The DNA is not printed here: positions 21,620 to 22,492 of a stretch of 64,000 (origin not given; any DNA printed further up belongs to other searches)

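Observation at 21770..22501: Zeta-toxin-like P-loop kinase followed 4 nt later by an unannotated 50-aa basic protein. Candidate reverse-order toxin-antitoxin or defence pair.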

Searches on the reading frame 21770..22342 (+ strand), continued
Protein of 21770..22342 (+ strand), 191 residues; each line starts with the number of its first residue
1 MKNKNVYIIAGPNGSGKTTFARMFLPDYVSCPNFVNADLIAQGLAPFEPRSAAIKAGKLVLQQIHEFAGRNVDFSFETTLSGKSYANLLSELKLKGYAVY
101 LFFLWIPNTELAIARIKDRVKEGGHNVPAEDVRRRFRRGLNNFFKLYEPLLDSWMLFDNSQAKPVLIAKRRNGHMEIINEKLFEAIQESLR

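Call 19: find_related_loci(query=window:21770-22342:+, collection=genome_contigs, flank=3000)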
Query window:21770-22342:+ (191 aa) in genome_contigs; peptide patterns used: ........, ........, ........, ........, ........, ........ (x = any residue, [..] = any of these).
599 stretches matched a pattern (row limit reached: there are more); 501 encode a relative of the query (tblastn E <= 1e-3); the best 80 are kept; 80 distinct loci.
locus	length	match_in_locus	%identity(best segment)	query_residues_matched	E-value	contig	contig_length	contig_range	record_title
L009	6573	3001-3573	82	1-191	1e-109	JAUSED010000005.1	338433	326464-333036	MAG: Candidatus Omnitrophota bacterium isolate E14_maxbin.165 E14_k141_326401, whole genome shotgun sequence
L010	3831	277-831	86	3-187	2e-108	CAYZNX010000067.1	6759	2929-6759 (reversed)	MAG TPA_asm: uncultured Planctomycetia bacterium isolate SRP090828_co1_58 genome assembly, contig: NODE_2552_length_6759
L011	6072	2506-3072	82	1-189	2e-107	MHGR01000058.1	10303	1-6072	MAG: Omnitrophica WOR_2 bacterium RIFCSPHIGHO2_02_FULL_52_10 rifcsphigho2_02_scaffold_31417, whole genome shotgun sequen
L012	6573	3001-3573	81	1-191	5e-107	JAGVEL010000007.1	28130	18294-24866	MAG: Candidatus Omnitrophota bacterium isolate DeMMO2_11 c_000000065816, whole genome shotgun sequence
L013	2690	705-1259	85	3-187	7e-111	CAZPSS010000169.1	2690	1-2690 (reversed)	MAG TPA_asm: uncultured Planctomycetia bacterium isolate SRP256446_co1_219 genome assembly, contig: NODE_33610_length_26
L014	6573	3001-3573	82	1-191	1e-106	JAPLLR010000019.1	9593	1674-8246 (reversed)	MAG: Candidatus Omnitrophota bacterium isolate LacPavin_0920_SED3_MAG_45_14 LacPavin_0920_SED3_scaffold_3963252, whole g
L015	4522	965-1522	82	1-186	1e-106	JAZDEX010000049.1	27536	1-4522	MAG: Candidatus Omnitrophota bacterium isolate MEGAHIT-group-0.17 k141_16915652, whole genome shotgun sequence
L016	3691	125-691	81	1-189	1e-106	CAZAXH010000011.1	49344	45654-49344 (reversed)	MAG TPA_asm: uncultured Planctomycetales bacterium isolate binchicken_co117_398 genome assembly, contig: NODE_1312_lengt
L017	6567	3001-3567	82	1-189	3e-106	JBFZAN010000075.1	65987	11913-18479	MAG: Candidatus Omnitrophota bacterium isolate PPR_0468 k121_1123941, whole genome shotgun sequence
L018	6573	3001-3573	80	1-191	4e-106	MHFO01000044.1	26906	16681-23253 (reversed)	MAG: Omnitrophica bacterium RIFCSPLOWO2_01_FULL_50_24 rifcsplowo2_01_scaffold_3412, whole genome shotgun sequence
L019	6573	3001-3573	81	1-191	7e-106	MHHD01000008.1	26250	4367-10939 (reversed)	MAG: Omnitrophica WOR_2 bacterium RIFCSPLOWO2_12_FULL_51_8 rifcsplowo2_12_scaffold_14956, whole genome shotgun sequence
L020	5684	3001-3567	83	3-191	7e-106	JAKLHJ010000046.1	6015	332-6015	MAG: Patescibacteria group bacterium isolate RA.bin60 RA.bin60_46, whole genome shotgun sequence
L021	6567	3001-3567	81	1-189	1e-105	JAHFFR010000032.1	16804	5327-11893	MAG: Candidatus Omnitrophota bacterium isolate nzgw297 NODE_3257_length_16805_cov_14.106809, whole genome shotgun sequen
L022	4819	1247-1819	81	1-191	1e-105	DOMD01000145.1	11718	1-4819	MAG TPA_asm: Candidatus Omnitrophota bacterium isolate UBA12090 contig_22374, whole genome shotgun sequence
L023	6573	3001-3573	79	1-191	8e-106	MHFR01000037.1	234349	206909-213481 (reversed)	MAG: Omnitrophica bacterium RIFCSPLOWO2_12_FULL_44_17 rifcsplowo2_12_scaffold_33, whole genome shotgun sequence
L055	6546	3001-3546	75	4-185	7e-96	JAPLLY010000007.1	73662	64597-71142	MAG: Candidatus Omnitrophota bacterium isolate LacPavin_0419_WC90_MAG_41_16 LacPavin_0419_WC90_scaffold_65577, whole gen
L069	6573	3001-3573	66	1-191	2e-89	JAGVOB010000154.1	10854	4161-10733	MAG: Candidatus Omnitrophota bacterium isolate DeMMO3_15 c_000000017758, whole genome shotgun sequence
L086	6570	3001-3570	66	1-190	5e-86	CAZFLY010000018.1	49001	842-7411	MAG TPA_asm: uncultured Pirellulales bacterium isolate binchicken_co211_181 genome assembly, contig: NODE_373_length_490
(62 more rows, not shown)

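Call 27: search_solved_structures(query=A1, max_evalue=10, show_alignments=5)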
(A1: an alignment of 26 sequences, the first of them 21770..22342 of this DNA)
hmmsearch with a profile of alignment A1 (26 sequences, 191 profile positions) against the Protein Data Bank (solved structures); distinct sequences matched with E-value up to 10: 25.
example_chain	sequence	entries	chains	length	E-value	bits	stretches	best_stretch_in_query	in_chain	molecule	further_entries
6c2u_A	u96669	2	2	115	0.0011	21.8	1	2-23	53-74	phosphate-loop protein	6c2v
9d2f_A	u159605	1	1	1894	0.0078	19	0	8-31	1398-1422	Adenylate kinase 9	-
3j15_B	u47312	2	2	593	0.01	18.6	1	5-24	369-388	ABC transporter ATP-binding protein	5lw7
3bk7_A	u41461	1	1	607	0.011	18.6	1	5-24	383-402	ABC transporter ATP-binding protein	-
1yqt_A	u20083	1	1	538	0.061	16.1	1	4-23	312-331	RNase l inhibitor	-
5yv5_A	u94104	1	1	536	0.061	16.1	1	4-23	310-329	ATPase RIL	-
3ozx_A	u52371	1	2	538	0.11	15.3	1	6-26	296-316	RNase L inhibitor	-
6tmf_d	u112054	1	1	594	0.13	15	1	6-26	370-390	ATPase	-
2bdt_A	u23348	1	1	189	0.14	14.9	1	4-41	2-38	BH3686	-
9y3v_K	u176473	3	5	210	0.23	14.2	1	9-48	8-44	Uridine kinase P10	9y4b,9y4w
7nhl_0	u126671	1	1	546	0.34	13.7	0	9-24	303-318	Lincosamide-streptogramin A resistance protein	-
4m1b_A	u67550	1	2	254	0.49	13.1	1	67-127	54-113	Polysaccharide deacetylase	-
2gza_A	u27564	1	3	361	0.51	13.1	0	4-26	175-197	Type IV secretion system protein VirB11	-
9xaj_T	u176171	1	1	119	0.57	12.9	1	104-149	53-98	40S ribosomal protein S16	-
8zn5_B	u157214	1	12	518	0.59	12.9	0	8-27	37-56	KaiC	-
4xrp_A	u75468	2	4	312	1.2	11.8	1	7-132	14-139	Pnkp1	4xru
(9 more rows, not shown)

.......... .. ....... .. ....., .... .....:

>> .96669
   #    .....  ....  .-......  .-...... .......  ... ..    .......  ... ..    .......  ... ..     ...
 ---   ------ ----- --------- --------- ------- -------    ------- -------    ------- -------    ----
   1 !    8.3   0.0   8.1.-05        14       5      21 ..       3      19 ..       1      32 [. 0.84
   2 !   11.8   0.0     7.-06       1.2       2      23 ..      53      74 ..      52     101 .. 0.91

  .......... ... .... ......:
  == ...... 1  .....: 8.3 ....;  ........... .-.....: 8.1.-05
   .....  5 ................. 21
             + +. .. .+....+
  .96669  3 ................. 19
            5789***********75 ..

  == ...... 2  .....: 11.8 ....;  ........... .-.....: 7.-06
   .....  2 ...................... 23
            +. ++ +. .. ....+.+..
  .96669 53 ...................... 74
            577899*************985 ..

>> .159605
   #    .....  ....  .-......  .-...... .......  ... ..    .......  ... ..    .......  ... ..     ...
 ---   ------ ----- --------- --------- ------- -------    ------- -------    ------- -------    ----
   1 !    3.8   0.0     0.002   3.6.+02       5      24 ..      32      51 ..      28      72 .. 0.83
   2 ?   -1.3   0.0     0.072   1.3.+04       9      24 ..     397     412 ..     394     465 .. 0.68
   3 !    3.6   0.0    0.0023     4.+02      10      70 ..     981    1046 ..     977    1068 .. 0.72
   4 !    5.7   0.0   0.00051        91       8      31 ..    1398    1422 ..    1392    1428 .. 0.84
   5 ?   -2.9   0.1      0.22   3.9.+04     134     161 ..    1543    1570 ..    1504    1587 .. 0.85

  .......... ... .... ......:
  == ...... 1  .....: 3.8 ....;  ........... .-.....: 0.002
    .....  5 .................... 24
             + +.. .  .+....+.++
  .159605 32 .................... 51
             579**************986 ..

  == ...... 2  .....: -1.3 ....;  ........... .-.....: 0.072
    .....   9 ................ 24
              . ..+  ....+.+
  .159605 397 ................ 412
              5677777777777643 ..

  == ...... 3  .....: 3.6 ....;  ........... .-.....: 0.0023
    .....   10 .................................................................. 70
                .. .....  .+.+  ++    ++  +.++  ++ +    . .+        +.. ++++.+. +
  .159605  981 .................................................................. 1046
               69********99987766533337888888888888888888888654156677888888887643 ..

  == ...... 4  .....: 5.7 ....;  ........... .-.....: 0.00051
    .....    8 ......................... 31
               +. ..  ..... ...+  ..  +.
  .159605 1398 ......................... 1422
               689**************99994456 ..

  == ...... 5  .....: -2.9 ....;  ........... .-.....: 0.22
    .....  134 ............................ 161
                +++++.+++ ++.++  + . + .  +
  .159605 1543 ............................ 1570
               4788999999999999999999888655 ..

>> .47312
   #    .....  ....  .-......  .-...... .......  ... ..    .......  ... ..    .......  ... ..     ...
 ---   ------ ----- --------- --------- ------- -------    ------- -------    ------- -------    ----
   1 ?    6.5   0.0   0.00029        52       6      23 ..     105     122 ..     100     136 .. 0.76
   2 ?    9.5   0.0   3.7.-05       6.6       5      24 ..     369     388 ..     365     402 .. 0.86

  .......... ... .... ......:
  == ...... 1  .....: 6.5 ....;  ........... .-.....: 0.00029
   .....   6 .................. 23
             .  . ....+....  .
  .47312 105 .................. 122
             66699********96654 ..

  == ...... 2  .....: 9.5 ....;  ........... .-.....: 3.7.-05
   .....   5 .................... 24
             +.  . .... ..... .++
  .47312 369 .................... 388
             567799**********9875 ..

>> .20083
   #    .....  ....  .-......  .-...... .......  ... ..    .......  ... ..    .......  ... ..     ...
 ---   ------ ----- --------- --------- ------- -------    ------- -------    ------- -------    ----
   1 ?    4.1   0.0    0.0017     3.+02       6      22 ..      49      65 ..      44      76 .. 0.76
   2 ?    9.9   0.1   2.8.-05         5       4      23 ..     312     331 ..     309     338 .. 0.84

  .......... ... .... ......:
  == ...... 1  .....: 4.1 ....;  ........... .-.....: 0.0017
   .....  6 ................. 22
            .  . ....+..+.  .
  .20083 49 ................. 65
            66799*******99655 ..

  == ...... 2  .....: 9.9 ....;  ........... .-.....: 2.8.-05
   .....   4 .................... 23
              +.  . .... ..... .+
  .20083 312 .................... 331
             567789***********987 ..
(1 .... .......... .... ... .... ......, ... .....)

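Call 32: predict_structure(alignment_id=A2)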
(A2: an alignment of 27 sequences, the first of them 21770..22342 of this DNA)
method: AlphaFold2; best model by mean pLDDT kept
length: 191 residues; sequences in the alignment: 27
mean_pLDDT: 84.1   pTM: 0.82
mean pLDDT of the five models: 84.1, 84.0, 83.8, 81.2, 74.3
residues with pLDDT >= 90: 68; 70-90: 100; 50-70: 21; < 50: 2
segments of 3 or more residues with pLDDT < 50: none
pLDDT, mean of each block of 10 residues (from residue 1): 81 83 75 75 59 72 87 88 86 93 92 86 78 83 92 94 92 93 90 73
secondary structure, 60 per line:
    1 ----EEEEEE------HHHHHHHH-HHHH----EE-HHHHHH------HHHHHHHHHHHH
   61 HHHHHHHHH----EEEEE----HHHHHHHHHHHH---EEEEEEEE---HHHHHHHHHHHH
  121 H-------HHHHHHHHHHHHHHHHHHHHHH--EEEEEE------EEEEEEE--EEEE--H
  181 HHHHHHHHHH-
elements in order: E5-10 H17-24 H26-29 H37-42 H49-69 E74-78 H83-94 E98-105 H109-121 H129-150 E153-158 E165-171 E174-177 H180-190

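Call 37: fold_search(model_id=the predicted structure, library=pdb)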
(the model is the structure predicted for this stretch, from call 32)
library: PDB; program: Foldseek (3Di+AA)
matches with E <= 10: 1003; with E <= 0.001: 97
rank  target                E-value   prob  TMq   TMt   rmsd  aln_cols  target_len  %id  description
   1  4z8q_A                2.4e-09  1.00  0.79  0.48   3.4       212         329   19  CRYSTAL STRUCTURE OF AvrRxo1-ORF1:AvrRxo1-ORF2 COMPLEX, SELENOMETHIONINE SUBSTITUTED. (released 2015-09-23)
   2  4z8t_A                2.5e-09  1.00  0.81  0.49   3.5       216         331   19  CRYSTAL STRUCTURE OF AvrRxo1-ORF1:AvrRxo1-ORF2 WITH SULPHATE IONS (released 2015-09-23)
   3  4z8u_A                1.3e-08  1.00  0.82  0.49   3.5       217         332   19  CRYSTAL STRUCTURE OF AvrRxo1-ORF1:-ORF2 WITH ATP (released 2015-09-23)
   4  4z8v_A                4.9e-08  1.00  0.80  0.48   3.3       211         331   19  CRYSTAL STRUCTURE OF AVRRXO1-ORF1:-ORF2 COMPLEX, NATIVE. (released 2015-09-23)
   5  3q8x_B                2.6e-07  1.00  0.68  0.50   8.3       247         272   13  Structure of a toxin-antitoxin system bound to its substrate (released 2011-03-09)
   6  1gvn_B                3.6e-07  1.00  0.72  0.52   8.2       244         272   12  Crystal Structure of the Plasmid Maintenance System epsilon/zeta: Meachnism of toxin inactivation and toxin function (released 2003-01-29)
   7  3q8x_D                3.8e-07  1.00  0.68  0.50   8.3       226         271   13  Structure of a toxin-antitoxin system bound to its substrate (released 2011-03-09)
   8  2p5t_B                4.6e-07  1.00  0.63  0.51   8.3       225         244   16  Molecular and structural characterization of the PezAT chromosomal toxin-antitoxin system of the human pathogen Strept (released 2007-05-15)
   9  2p5t_D                4.6e-07  1.00  0.63  0.50   8.3       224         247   17  Molecular and structural characterization of the PezAT chromosomal toxin-antitoxin system of the human pathogen Strept (released 2007-05-15)
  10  2p5t_F                5.9e-07  1.00  0.64  0.52   8.6       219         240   17  Molecular and structural characterization of the PezAT chromosomal toxin-antitoxin system of the human pathogen Strept (released 2007-05-15)
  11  2p5t_H                1.3e-06  1.00  0.61  0.50   8.8       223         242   17  Molecular and structural characterization of the PezAT chromosomal toxin-antitoxin system of the human pathogen Strept (released 2007-05-15)
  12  1gvn_D                1.7e-06  1.00  0.62  0.46   4.7       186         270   13  Crystal Structure of the Plasmid Maintenance System epsilon/zeta: Meachnism of toxin inactivation and toxin function (released 2003-01-29)
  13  4jst_A                4.8e-06  1.00  0.61  0.66   3.5       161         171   14  Structure of Clostridium thermocellum polynucleotide kinase bound to UTP (released 2013-08-28)
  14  4mde_A                5.8e-06  1.00  0.63  0.69   3.4       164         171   13  Structure of bacterial polynucleotide kinase product complex bound to GDP and DNA (released 2013-11-06)
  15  4gp7_A                8.4e-06  1.00  0.63  0.70   3.3       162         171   13  Polynucleotide kinase (released 2012-11-14)
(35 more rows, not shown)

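Call 49: search_dna_similar(query=window:21770-22342:+, collection=plasmids, mode=protein, max_rows=30)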
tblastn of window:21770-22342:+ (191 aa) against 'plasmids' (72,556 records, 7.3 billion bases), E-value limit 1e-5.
Records with a match: 596; places in all: 614; records where one place covers at least 80% of the query: 415.
Best place of each record, by identity: <60% 596.
By first word of the organism name: Acinetobacter 95; Lactiplantibacillus 88; Agrobacterium 35; Enterococcus 33; Rhizobium 24; Escherichia 21; Zymomonas 18; Clostridium 17; Phaeobacter 14; Lacticaseibacillus 14; and 74 more.
By predicted mobility (MOB-suite, as given by PLSDB): conjugative 232; non-mobilizable 195; mobilizable 169.
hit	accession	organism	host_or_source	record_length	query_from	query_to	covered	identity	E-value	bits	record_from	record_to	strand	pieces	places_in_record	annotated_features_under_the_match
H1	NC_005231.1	Synechocystis sp. PCC 6803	-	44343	4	169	87%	55.4%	2e-50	181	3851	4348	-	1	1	zeta toxin family protein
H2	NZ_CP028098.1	Synechocystis sp. IPPAS B-1465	axenic culture,Synechocystis sp. GT-L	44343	4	169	87%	55.4%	2e-50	181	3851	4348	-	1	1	zeta toxin family protein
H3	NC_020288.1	Synechocystis sp. PCC 6803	-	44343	4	169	87%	55.4%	2e-50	181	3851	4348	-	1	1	zeta toxin family protein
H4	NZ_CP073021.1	Synechocystis sp. PCC 6803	cell culture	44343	4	169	87%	55.4%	2e-50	181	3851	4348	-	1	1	zeta toxin family protein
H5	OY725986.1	Phocaeicola massiliensis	-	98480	6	187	95%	49.5%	1e-47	172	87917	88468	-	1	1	record has no annotation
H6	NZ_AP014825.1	Geminocystis sp. NIES-3709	-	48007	5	187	96%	47.0%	6e-49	176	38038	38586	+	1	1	zeta toxin family protein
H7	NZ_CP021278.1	Legionella pneumophila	Homo sapiens,sputum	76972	5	181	93%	48.3%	8e-49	176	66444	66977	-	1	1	zeta toxin family protein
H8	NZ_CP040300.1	Nostoc sp. TCL26-01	Leiosporoceros dussii,pure culture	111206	5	170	87%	48.2%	4e-45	165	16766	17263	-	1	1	zeta toxin family protein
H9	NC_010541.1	Crocosphaera subtropica ATCC 51142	-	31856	5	169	86%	47.9%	6e-45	165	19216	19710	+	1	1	zeta toxin family protein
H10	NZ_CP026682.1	Nostoc sp. 'Peltigera membranacea cyanobiont' N6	Lichen thallus,Peltigera membranacea ...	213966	2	170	88%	46.2%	1e-43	161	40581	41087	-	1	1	zeta toxin family protein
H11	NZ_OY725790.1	Parabacteroides distasonis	-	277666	6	187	95%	41.6%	2e-39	149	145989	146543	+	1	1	zeta toxin family protein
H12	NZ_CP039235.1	Piscirickettsia salmonis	Salmo salar,cell culture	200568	1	180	94%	37.4%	3e-27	114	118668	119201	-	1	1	AAA family ATPase | hypothetical protein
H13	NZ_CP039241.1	Piscirickettsia salmonis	Salmo salar,cell culture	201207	1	180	94%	37.4%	3e-27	114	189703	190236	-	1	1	AAA family ATPase | hypothetical protein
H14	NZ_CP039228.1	Piscirickettsia salmonis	Salmo salar,cell culture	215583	1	180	94%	37.4%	3e-27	114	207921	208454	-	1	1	AAA family ATPase | hypothetical protein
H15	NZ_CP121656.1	Rhizobium sp. CB3171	Calliandra calothyrsus,cell culture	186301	1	190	99%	34.2%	3e-19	92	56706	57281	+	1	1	zeta toxin family protein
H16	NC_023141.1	Phaeobacter gallaeciensis DSM 26640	-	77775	8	172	86%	38.9%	2e-21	98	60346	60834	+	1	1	zeta toxin family protein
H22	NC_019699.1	Chroococcidiopsis thermalis PCC 7203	-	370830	8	160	80%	41.2%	1e-23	104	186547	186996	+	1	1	zeta toxin family protein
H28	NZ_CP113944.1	Lactobacillus sp. ESL0681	Frieseomelitta varia,Rain forest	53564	7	191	97%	33.0%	1e-21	98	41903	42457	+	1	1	zeta toxin family protein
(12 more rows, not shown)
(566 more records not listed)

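Call 52: get_annotated_region(hit=H1, flank=2500)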
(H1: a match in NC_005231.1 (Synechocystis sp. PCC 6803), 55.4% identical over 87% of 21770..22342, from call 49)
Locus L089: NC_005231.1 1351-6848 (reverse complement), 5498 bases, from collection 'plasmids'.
description: Synechocystis sp. PCC 6803 plasmid pSYSG, complete sequence
organism: Synechocystis sp. PCC 6803 (NCBI taxid 1148)
taxonomy: Bacteria; Cyanobacteriota; Cyanophyceae; Synechococcales; Merismopediaceae; Synechocystis; Synechocystis sp. PCC 6803
host: -; source: -; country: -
typing (MOB-suite, as given by PLSDB): non-mobilizable
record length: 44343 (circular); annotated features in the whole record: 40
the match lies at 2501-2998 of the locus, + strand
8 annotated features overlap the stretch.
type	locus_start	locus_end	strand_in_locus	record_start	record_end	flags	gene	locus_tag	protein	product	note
CDS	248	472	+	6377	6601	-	-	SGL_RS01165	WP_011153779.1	DUF433 domain-containing protein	-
CDS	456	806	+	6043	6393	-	-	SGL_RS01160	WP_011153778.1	DUF5615 family PIN-like protein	-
CDS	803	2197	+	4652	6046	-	-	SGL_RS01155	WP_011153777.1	restriction endonuclease subunit S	GO:0006304 - DNA modification [Evidence IEA]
CDS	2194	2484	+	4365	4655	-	-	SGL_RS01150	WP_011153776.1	nucleotidyltransferase family protein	-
CDS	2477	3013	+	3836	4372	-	-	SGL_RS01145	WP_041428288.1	zeta toxin family protein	-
CDS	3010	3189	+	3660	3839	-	-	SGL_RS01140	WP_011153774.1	hypothetical protein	-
CDS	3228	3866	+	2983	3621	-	-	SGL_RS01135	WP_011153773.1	DUF4433 domain-containing protein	-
CDS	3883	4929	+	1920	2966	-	-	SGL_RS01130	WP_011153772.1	macro domain-containing protein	-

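Call 53: get_annotated_region(hit=H8, flank=2000)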
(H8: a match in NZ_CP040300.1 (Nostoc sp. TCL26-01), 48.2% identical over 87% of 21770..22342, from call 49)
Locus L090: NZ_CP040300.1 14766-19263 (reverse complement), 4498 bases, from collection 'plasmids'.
description: Nostoc sp. TCL26-01 plasmid pTCL26-01_C, complete sequence
organism: Nostoc sp. TCL26-01 (NCBI taxid 2576904)
taxonomy: Bacteria; Cyanobacteriota; Cyanophyceae; Nostocales; Nostocaceae; Nostoc; Nostoc sp. TCL26-01
host: -; source: Leiosporoceros dussii,pure culture; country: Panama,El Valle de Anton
typing (MOB-suite, as given by PLSDB): conjugative; relaxase MOBF; mating-pair formation MPF_T
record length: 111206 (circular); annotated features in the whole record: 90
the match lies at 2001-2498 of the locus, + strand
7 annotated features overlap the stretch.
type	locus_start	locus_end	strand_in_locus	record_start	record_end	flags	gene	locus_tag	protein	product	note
CDS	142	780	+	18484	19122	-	-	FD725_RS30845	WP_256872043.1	PEP-CTERM sorting domain-containing protein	-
CDS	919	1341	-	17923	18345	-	-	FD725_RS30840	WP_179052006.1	type II toxin-antitoxin system VapC family toxin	-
CDS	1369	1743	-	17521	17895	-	-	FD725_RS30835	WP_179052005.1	hypothetical protein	-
CDS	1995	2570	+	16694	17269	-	-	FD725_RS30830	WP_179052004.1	zeta toxin family protein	-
CDS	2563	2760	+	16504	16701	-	-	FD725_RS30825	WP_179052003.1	hypothetical protein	-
CDS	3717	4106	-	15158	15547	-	-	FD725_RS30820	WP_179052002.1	type II toxin-antitoxin system VapC family toxin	-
CDS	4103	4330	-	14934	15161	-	-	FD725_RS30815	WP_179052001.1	hypothetical protein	-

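Call 54: get_annotated_region(hit=H7, flank=2000)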
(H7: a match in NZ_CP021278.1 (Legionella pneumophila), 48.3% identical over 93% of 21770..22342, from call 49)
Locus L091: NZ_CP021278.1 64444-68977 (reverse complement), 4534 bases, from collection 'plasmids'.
description: Legionella pneumophila subsp. fraseri strain D-4058 plasmid unnamed, complete sequence
organism: Legionella pneumophila (NCBI taxid 91892)
taxonomy: Bacteria; Pseudomonadota; Gammaproteobacteria; Legionellales; Legionellaceae; Legionella; Legionella pneumophila
host: -; source: Homo sapiens,sputum; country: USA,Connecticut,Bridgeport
typing (MOB-suite, as given by PLSDB): conjugative; relaxase MOBF; mating-pair formation MPF_F
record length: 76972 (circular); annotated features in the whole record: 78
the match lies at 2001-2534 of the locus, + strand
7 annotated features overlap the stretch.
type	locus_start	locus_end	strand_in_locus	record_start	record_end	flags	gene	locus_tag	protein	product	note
CDS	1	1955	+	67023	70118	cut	-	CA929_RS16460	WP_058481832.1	Tn3 family transposase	-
CDS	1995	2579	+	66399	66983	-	-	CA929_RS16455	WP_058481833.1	zeta toxin family protein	-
CDS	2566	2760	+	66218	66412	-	-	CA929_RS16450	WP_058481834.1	hypothetical protein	-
CDS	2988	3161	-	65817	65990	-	-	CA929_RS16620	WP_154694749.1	hypothetical protein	-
CDS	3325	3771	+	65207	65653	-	-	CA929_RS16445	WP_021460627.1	PepSY domain-containing protein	-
CDS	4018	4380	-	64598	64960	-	-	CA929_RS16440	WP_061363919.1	hypothetical protein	-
CDS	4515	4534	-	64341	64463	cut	-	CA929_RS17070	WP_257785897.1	hypothetical protein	-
